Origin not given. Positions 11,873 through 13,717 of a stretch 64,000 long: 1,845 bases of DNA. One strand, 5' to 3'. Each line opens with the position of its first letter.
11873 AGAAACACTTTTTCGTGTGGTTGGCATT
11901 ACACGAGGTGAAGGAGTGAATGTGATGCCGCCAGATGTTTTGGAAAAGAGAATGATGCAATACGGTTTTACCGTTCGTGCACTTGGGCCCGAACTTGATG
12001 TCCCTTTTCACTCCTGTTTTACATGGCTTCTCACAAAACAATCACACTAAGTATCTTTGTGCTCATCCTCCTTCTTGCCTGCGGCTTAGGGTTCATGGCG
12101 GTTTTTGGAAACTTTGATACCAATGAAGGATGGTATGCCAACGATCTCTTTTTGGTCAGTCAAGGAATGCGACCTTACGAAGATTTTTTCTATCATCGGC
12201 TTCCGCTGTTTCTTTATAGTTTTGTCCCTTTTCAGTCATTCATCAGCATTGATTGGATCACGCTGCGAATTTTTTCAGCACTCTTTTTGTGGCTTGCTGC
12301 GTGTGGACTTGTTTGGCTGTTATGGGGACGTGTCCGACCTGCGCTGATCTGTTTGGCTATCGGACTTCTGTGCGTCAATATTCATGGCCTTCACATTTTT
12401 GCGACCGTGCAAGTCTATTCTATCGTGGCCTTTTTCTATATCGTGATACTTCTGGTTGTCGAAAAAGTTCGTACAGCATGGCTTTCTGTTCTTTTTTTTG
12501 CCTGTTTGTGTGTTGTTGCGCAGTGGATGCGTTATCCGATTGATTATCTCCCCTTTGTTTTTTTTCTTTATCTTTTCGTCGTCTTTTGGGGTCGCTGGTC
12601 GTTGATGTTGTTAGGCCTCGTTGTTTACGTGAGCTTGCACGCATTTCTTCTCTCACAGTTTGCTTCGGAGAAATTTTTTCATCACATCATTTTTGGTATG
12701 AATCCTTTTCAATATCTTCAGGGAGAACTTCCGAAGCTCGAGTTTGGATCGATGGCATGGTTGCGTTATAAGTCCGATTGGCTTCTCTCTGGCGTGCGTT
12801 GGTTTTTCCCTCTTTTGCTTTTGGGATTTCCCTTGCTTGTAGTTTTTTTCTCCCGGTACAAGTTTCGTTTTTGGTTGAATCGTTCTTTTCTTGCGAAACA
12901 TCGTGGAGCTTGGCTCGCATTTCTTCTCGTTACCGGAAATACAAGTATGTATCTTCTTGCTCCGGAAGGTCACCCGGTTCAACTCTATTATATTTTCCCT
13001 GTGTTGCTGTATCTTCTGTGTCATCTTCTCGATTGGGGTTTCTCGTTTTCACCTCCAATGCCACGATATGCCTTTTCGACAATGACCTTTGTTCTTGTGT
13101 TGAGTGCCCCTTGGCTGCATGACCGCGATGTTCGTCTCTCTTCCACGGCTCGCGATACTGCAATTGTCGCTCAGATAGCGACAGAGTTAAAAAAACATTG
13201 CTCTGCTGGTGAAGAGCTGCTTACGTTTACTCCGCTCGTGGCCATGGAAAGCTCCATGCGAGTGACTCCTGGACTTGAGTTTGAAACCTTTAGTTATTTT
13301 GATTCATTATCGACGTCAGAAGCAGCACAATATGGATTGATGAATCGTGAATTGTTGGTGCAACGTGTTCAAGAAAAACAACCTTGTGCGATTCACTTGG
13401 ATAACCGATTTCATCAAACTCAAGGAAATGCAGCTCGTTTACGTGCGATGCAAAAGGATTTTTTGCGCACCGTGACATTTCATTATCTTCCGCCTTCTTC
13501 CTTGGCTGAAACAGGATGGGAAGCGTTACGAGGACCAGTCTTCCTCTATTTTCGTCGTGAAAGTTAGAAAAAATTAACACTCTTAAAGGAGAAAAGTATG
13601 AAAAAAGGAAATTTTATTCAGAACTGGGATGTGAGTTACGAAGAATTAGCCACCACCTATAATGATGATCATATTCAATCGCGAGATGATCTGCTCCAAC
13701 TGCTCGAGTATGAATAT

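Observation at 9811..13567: Arn/Gtr-like three-part lipid-carrier sugar-modification module with a deacetylase and a methyltransferase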

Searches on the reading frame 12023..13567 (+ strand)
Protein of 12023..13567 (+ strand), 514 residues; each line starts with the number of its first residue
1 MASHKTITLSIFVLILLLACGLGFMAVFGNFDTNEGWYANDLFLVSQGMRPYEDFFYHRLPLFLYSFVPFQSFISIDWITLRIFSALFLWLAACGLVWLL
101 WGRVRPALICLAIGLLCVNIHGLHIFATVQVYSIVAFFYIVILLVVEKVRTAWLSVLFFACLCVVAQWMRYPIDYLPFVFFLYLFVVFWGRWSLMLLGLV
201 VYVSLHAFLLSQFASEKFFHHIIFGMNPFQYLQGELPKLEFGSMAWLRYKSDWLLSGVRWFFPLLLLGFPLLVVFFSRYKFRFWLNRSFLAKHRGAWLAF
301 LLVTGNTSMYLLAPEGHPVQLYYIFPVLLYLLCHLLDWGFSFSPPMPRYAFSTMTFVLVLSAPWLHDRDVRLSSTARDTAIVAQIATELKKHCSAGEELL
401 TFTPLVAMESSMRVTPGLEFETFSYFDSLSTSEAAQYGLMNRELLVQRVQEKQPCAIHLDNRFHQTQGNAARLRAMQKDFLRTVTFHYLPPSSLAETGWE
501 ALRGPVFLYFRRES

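Call 3: search_protein_families(library=pfam, proteins=[window:12023-13567:+], max_evalue=0.01)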
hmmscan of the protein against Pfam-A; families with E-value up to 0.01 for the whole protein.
window:12023-13567:+ (514 aa): 0 families

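Call 4: search_protein_families(library=ncbifam, proteins=[window:12023-13567:+], max_evalue=0.01)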
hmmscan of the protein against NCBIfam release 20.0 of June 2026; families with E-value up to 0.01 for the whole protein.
window:12023-13567:+ (514 aa): 0 families

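Call 5: find_homologous_proteins(query=window:12023-13567:+, max_evalue=0.001)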
Query window:12023-13567:+ (514 aa): 9 proteins with E <= 0.001 among 8000 candidates.
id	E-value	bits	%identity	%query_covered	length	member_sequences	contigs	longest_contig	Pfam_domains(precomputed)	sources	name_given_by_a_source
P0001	0.0e+0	1171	100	100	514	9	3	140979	-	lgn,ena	-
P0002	8.1e-145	502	47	99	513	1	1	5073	-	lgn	-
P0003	1.2e-130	455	45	95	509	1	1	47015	-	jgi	jgi:hypothetical protein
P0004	8.7e-114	399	41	94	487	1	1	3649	-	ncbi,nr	ncbi:MAG: hypothetical protein Q7T11_00255 [Deltaproteobacteria bacterium]|nr:hypothetical protein [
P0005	5.0e-109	384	39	98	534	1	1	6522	-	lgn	-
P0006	2.8e-100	355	40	94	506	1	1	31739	-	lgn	-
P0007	1.3e-90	323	34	99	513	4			-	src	-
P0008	1.7e-59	220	31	92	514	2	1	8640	-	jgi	-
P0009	3.2e-9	54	27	35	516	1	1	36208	PF13231.13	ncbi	-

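Call 6: search_solved_structures(query=window:12023-13567:+, max_evalue=10)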
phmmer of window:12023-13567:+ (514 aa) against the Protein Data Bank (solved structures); distinct sequences matched with E-value up to 10: 0.

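Call 9: search_solved_structures(query=A1, max_evalue=10, show_alignments=3)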
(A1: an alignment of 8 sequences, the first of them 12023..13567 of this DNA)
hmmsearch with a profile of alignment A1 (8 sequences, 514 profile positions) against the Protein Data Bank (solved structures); distinct sequences matched with E-value up to 10: 2.
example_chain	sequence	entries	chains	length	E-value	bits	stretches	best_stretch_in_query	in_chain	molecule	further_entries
9ndy_E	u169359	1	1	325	1.8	10.5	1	379-467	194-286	Hub protein (gp020)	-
8bd7_W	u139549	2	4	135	3.9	9.4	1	438-510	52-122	Intraflagellar transport particle protein IFT20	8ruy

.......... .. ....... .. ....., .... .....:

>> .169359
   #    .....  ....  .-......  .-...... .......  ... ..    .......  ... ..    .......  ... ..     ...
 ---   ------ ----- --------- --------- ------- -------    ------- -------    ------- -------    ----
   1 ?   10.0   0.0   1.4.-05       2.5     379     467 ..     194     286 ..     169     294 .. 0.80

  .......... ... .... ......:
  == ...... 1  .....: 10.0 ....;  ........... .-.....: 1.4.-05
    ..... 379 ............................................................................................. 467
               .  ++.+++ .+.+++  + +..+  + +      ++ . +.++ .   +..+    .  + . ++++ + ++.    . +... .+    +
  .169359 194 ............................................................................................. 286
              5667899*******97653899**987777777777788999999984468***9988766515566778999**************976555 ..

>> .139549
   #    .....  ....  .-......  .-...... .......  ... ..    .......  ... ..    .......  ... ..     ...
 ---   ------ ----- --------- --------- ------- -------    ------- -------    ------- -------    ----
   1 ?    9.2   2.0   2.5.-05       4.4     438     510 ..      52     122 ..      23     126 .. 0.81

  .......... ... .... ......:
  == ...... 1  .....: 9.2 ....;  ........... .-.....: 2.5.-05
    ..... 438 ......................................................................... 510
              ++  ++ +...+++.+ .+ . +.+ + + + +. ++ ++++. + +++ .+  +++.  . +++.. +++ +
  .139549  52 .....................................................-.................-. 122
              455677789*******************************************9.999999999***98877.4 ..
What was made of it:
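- Tried and rejected: Pfam, NCBIfam, phmmer and a family profile against the PDB gave nothing, or only chance hits at E>1 (calls 3, 4, 6, 9).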

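Call 11: find_encoding_contigs(protein=P0001, flank=10000, max_places=4)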
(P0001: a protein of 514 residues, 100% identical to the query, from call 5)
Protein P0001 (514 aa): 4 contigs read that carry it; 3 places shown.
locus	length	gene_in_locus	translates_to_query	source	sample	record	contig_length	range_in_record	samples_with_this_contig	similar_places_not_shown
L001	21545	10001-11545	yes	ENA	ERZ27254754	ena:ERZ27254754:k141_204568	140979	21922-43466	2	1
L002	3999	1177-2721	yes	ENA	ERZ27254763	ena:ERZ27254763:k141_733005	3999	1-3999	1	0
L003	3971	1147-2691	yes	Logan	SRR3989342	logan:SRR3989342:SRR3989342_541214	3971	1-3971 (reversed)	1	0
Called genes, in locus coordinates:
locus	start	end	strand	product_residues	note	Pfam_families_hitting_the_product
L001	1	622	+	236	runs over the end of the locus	PF02348:CTP_transf_3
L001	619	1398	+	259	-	PF00106:adh_short, PF01370:Epimerase (faint), PF08659:KR (weak), PF13561:adh_short_C2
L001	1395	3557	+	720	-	PF00224:PK, PF14306:PUA_2, PF01747:ATP-sulfurylase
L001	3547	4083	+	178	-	PF01583:APS_kinase, PF03266:NTPase_1 (weak)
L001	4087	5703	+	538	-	PF05199:GMC_oxred_C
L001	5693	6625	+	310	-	PF00685:Sulfotransfer_1, PF13469:Sulfotransfer_3 (faint)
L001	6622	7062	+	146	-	-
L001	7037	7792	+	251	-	PF00106:adh_short, PF01370:Epimerase (weak), PF08659:KR (weak), PF13460:NAD_binding_10 (weak), PF13561:adh_short_C2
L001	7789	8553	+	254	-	PF00535:Glycos_transf_2, PF10111:Glyco_tranf_2_2 (weak), PF13641:Glyco_tranf_2_3 (weak)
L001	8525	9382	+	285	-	PF04794:YdjC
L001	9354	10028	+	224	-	PF13489:Methyltransf_23, PF00891:Methyltransf_2 (weak), PF05175:MTS (weak), PF02353:CMAS (weak), PF13847:Methyltransf_31, PF08241:Methyltransf_11, PF08242:Methyltransf_12, PF13649:Methyltransf_25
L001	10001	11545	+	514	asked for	-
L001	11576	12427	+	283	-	PF03848:TehB, PF13489:Methyltransf_23, PF05175:MTS (weak), PF02353:CMAS (weak), PF13847:Methyltransf_31, PF08241:Methyltransf_11, PF08242:Methyltransf_12, PF13649:Methyltransf_25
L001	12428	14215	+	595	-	PF04464:Glyphos_transf, PF02350:Epimerase_2 (weak)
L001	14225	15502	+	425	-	PF08421:Methyltransf_13, PF13489:Methyltransf_23, PF08484:Methyltransf_14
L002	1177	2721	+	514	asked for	-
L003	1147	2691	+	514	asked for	-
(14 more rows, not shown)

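Call 13: find_encoding_contigs(protein=P0003, flank=10000, max_places=2)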
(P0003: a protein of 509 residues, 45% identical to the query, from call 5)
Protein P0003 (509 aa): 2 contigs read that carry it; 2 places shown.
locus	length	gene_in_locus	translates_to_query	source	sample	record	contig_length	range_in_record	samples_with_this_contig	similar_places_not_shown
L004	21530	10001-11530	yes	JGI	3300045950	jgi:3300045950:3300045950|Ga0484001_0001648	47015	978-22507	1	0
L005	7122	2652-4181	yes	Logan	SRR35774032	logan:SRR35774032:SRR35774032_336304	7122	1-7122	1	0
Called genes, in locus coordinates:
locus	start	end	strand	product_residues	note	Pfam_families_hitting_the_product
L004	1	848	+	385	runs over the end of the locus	PF02350:Epimerase_2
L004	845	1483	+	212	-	PF17836:PglD_N, PF25084:LbH_EIF2B (faint), PF25087:GMPPB_C (weak), PF00132:Hexapep (weak)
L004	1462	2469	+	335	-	PF03102:NeuB, PF08666:SAF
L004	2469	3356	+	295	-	PF01408:GFO_IDH_MocA, PF22725:GFO_IDH_MocA_C3, PF02894:GFO_IDH_MocA_C (weak)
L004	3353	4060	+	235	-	PF02348:CTP_transf_3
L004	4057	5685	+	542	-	PF07992:Pyr_redox_2 (faint), PF05199:GMC_oxred_C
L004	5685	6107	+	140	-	-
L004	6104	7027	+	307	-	PF00685:Sulfotransfer_1, PF13469:Sulfotransfer_3 (weak)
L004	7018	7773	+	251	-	PF00106:adh_short, PF01370:Epimerase (weak), PF08659:KR (weak), PF13460:NAD_binding_10 (weak), PF13561:adh_short_C2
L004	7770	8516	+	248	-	PF00535:Glycos_transf_2, PF10111:Glyco_tranf_2_2 (weak), PF13641:Glyco_tranf_2_3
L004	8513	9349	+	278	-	PF04794:YdjC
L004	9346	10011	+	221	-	PF13489:Methyltransf_23, PF05175:MTS (faint), PF13649:Methyltransf_25, PF13847:Methyltransf_31, PF08241:Methyltransf_11, PF08242:Methyltransf_12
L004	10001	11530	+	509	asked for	-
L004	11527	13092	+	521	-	PF04464:Glyphos_transf (weak), PF02350:Epimerase_2 (weak)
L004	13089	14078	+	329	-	PF01370:Epimerase, PF04321:RmlD_sub_bind, PF16363:GDP_Man_Dehyd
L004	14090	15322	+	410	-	PF02826:2-Hacid_dh_C (faint), PF03446:NAD_binding_2 (weak), PF03721:UDPG_MGDP_dh_N, PF03807:F420_oxidored (faint), PF00984:UDPG_MGDP_dh, PF03720:UDPG_MGDP_dh_C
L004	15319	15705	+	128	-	PF19662:DUF6165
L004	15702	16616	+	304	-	-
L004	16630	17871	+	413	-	PF08421:Methyltransf_13, PF13489:Methyltransf_23, PF08242:Methyltransf_12 (faint), PF08484:Methyltransf_14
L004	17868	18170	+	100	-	PF00106:adh_short (weak), PF01073:3Beta_HSD, PF01370:Epimerase, PF02719:Polysacc_synt_2 (weak), PF04321:RmlD_sub_bind (weak), PF16363:GDP_Man_Dehyd, PF13460:NAD_binding_10 (weak)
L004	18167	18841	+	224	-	PF01370:Epimerase, PF16363:GDP_Man_Dehyd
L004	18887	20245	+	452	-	PF01943:Polysacc_synt, PF13440:Polysacc_synt_3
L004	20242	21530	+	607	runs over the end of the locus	PF00884:Sulfatase, PF01663:Phosphodiest (weak)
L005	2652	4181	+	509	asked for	-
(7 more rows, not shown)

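Call 14: find_encoding_contigs(protein=P0006, flank=10000, max_places=2)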
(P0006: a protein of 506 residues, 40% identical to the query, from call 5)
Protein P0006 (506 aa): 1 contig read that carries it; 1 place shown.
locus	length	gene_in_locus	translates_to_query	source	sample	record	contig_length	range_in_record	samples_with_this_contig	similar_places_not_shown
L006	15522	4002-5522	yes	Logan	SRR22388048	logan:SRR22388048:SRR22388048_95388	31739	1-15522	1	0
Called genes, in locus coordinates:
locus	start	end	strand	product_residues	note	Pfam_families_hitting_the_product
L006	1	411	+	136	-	?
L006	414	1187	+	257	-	PF00106:adh_short, PF08659:KR, PF01370:Epimerase (weak), PF13561:adh_short_C2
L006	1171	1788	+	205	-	PF05175:MTS, PF13489:Methyltransf_23 (weak), PF06325:PrmA, PF13847:Methyltransf_31, PF08242:Methyltransf_12 (weak), PF13649:Methyltransf_25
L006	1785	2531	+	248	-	PF00535:Glycos_transf_2, PF10111:Glyco_tranf_2_2 (weak)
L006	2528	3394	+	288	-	PF04794:YdjC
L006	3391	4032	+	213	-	PF13489:Methyltransf_23, PF02353:CMAS (weak), PF05175:MTS (weak), PF08241:Methyltransf_11, PF08242:Methyltransf_12, PF13649:Methyltransf_25, PF13847:Methyltransf_31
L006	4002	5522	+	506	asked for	-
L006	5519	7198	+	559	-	PF04464:Glyphos_transf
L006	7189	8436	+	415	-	PF08421:Methyltransf_13, PF13489:Methyltransf_23, PF08484:Methyltransf_14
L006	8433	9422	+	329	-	PF01370:Epimerase, PF04321:RmlD_sub_bind (weak), PF16363:GDP_Man_Dehyd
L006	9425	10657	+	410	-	PF02254:TrkA_N (faint), PF03446:NAD_binding_2 (faint), PF03721:UDPG_MGDP_dh_N, PF03807:F420_oxidored (faint), PF00984:UDPG_MGDP_dh, PF03720:UDPG_MGDP_dh_C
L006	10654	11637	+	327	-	PF01073:3Beta_HSD, PF01370:Epimerase, PF02719:Polysacc_synt_2, PF04321:RmlD_sub_bind, PF05368:NmrA (faint), PF13460:NAD_binding_10, PF16363:GDP_Man_Dehyd, PF07993:NAD_binding_4 (weak)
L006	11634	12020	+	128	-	PF19662:DUF6165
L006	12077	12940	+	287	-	-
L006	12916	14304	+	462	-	PF01943:Polysacc_synt (weak), PF03023:MurJ, PF13440:Polysacc_synt_3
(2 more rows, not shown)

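Call 15: find_encoding_contigs(protein=P0008, flank=10000, max_places=2)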
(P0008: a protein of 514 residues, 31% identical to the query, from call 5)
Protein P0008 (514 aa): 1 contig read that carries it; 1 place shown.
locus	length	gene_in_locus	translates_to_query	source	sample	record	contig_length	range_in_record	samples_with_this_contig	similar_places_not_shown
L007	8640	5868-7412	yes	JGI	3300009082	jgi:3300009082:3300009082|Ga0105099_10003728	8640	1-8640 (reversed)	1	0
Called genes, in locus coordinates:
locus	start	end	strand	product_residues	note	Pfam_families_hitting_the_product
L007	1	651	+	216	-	PF01583:APS_kinase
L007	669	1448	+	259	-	PF00535:Glycos_transf_2, PF10111:Glyco_tranf_2_2 (weak)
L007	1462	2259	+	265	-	PF04794:YdjC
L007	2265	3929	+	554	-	PF05199:GMC_oxred_C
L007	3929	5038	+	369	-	PF05175:MTS, PF13489:Methyltransf_23 (weak), PF06325:PrmA, PF13847:Methyltransf_31, PF08241:Methyltransf_11, PF08242:Methyltransf_12 (weak), PF09445:Methyltransf_15 (weak), PF13649:Methyltransf_25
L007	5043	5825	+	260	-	PF00106:adh_short, PF08659:KR, PF01370:Epimerase (weak), PF13561:adh_short_C2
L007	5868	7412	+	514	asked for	-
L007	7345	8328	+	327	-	PF13489:Methyltransf_23, PF13847:Methyltransf_31 (weak), PF08241:Methyltransf_11, PF08242:Methyltransf_12, PF13649:Methyltransf_25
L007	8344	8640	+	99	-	?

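Call 16: predict_structure(alignment_id=A1)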
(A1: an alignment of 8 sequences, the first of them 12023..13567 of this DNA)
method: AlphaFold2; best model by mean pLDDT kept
length: 514 residues; sequences in the alignment: 8
mean_pLDDT: 82.7   pTM: 0.85
mean pLDDT of the five models: 82.7, 80.5, 79.1, 77.0, 76.8
residues with pLDDT >= 90: 183; 70-90: 248; 50-70: 71; < 50: 12
segments of 3 or more residues with pLDDT < 50: 368-375
pLDDT, mean of each block of 10 residues (from residue 1): 77 91 82 74 86 88 86 80 91 95 88 85 78 93 95 96 94 87 91 96 97 91 77 53 60 75 81 74 67 89 90 72 92 86 67 73 59 58 87 91 85 88 85 91 93 92 74 85 90 66 79 74
secondary structure, 60 per line:
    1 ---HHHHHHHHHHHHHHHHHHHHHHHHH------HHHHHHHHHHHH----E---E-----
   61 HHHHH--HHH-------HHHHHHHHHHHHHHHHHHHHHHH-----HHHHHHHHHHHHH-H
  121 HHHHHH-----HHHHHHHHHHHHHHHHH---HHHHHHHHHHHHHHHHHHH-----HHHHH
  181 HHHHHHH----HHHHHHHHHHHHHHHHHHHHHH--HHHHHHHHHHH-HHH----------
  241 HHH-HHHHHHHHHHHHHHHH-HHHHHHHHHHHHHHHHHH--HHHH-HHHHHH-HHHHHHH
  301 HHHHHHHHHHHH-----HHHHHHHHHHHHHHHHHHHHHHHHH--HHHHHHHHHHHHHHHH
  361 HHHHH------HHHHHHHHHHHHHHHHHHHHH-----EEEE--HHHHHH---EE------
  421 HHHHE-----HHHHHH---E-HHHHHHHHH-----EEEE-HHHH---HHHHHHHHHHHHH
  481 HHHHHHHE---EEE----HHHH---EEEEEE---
elements in order: H4-28 H35-46 H61-65 H78-100 H106-118 H120-126 H132-148 H152-170 H176-187 H192-213 H216-226 H245-260 H262-279 H282-285 H287-292 H294-312 H318-342 H345-365 H372-392 E398-401 H404-409 H421-424 H431-436 H442-450 E456-459 H461-464 H468-487 E492-494 H499-502 E506-511
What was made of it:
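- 12023..13567 (+): GT-C-fold membrane glycosyltransferase of an unclassified family (514 aa, about 11 TM helices plus a C-terminal alpha/beta domain at 366-514). AlphaFold gives pLDDT 82.7 and pTM 0.85 (call 16).
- On GT-C glycosyltransferase superfamily (GT-C_A fold): The AlphaFold model has pLDDT 82.7 and pTM 0.85 (call 16). TM1 spans 4-28 and the loop helices span 35-46 and 61-65 (call 16).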

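Call 20: search_protein_representatives(alignment_id=A1)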
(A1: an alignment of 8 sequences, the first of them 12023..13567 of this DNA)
Query: 8 sequences, 514 profile positions. Proteins with E-value up to 0.001 (for the whole library): 1607; up to 1e-10: 606; up to 1e-30: 38. The best 150 are listed.
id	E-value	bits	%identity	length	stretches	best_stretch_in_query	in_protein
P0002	4.4e-225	764.8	-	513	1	1-511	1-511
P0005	4.1e-218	741.8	-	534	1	2-512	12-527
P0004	1.6e-210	716.7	-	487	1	26-509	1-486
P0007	2.7e-209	712.7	-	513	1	4-513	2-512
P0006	1.5e-204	697.1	-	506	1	2-509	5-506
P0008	1.5e-197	673.9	-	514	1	1-509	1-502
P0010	6.0e-116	404.7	-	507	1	13-510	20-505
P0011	8.5e-116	404.2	-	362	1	7-336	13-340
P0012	2.8e-109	382.7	-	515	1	4-509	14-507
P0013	4.3e-99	349.1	-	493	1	15-509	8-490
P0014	1.8e-85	304.2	-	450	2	3-360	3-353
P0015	3.6e-85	303.2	-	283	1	234-511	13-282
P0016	4.8e-58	213.7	-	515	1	11-512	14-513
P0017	6.3e-56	206.7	-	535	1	12-513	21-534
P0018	9.3e-54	199.6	-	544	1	10-512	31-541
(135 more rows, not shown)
